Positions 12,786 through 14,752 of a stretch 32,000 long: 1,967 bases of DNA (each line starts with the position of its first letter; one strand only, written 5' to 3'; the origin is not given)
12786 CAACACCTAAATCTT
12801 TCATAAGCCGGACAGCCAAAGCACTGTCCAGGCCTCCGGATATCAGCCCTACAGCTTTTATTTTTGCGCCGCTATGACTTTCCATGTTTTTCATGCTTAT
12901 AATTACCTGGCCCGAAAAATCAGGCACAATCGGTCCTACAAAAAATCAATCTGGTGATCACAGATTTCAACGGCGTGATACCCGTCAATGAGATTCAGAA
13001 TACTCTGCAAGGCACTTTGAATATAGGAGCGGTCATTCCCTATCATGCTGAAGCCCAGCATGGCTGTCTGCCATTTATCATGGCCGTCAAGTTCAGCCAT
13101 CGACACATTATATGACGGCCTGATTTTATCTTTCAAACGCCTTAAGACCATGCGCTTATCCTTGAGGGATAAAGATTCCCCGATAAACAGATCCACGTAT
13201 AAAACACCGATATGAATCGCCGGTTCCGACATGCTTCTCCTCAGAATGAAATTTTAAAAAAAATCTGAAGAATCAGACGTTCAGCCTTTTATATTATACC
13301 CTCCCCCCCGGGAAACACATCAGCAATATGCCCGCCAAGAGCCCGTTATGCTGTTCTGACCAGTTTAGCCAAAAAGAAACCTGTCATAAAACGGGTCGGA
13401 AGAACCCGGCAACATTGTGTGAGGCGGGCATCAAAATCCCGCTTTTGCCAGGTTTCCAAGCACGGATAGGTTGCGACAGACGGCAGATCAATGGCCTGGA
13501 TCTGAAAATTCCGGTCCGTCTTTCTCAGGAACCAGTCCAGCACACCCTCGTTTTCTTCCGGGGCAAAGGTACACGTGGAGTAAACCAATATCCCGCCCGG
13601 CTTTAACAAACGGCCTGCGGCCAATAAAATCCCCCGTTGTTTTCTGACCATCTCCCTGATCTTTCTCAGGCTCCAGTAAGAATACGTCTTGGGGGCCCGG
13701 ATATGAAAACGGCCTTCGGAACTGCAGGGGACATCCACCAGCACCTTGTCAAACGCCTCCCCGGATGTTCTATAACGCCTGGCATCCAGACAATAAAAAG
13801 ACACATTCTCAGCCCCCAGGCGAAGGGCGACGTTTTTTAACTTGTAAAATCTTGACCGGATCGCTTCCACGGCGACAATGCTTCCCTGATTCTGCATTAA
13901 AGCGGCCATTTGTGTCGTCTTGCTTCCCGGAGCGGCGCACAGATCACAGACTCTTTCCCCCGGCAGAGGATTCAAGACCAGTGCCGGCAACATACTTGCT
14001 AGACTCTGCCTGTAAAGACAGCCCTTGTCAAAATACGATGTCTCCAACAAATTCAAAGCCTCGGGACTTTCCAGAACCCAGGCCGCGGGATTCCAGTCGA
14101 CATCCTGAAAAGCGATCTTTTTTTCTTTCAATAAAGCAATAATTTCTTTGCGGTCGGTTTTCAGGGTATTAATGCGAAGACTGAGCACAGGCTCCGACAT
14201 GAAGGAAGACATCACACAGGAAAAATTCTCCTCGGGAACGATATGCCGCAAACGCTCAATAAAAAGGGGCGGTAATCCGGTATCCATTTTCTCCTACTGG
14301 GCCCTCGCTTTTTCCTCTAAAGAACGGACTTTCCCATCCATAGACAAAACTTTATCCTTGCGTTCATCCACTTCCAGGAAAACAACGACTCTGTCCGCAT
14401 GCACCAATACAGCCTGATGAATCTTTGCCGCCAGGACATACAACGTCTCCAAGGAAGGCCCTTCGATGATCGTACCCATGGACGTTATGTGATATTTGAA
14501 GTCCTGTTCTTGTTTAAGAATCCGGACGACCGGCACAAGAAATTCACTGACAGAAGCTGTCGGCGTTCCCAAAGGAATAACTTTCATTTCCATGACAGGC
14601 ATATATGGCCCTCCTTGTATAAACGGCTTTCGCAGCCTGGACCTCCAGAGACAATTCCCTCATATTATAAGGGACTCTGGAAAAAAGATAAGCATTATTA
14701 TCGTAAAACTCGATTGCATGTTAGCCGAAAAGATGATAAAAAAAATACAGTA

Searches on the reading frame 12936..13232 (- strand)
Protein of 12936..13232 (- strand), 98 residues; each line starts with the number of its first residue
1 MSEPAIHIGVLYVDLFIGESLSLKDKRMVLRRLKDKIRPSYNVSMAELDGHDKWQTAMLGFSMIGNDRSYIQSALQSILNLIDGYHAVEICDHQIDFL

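Call 9: search_protein_families(library=pfam, proteins=[window:12936-13232:-], max_evalue=0.001)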
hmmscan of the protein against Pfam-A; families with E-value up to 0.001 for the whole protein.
window:12936-13232:- (98 aa): 1 family
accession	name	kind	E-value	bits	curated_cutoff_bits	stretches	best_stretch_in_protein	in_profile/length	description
PF04456.17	DUF503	-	5.6e-28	97.1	22.4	1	8-94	1-87/88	Protein of unknown function (DUF503)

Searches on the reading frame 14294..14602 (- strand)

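Call 9: search_protein_families(library=pfam, proteins=[window:14294-14602:-], max_evalue=0.001)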
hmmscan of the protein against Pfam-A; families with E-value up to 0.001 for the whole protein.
window:14294-14602:- (102 aa): 1 family
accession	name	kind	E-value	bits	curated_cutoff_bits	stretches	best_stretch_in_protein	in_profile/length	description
PF01910.22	Thiamine_BP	-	8.6e-22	77.3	24.9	1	4-96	1-92/92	Thiamine-binding protein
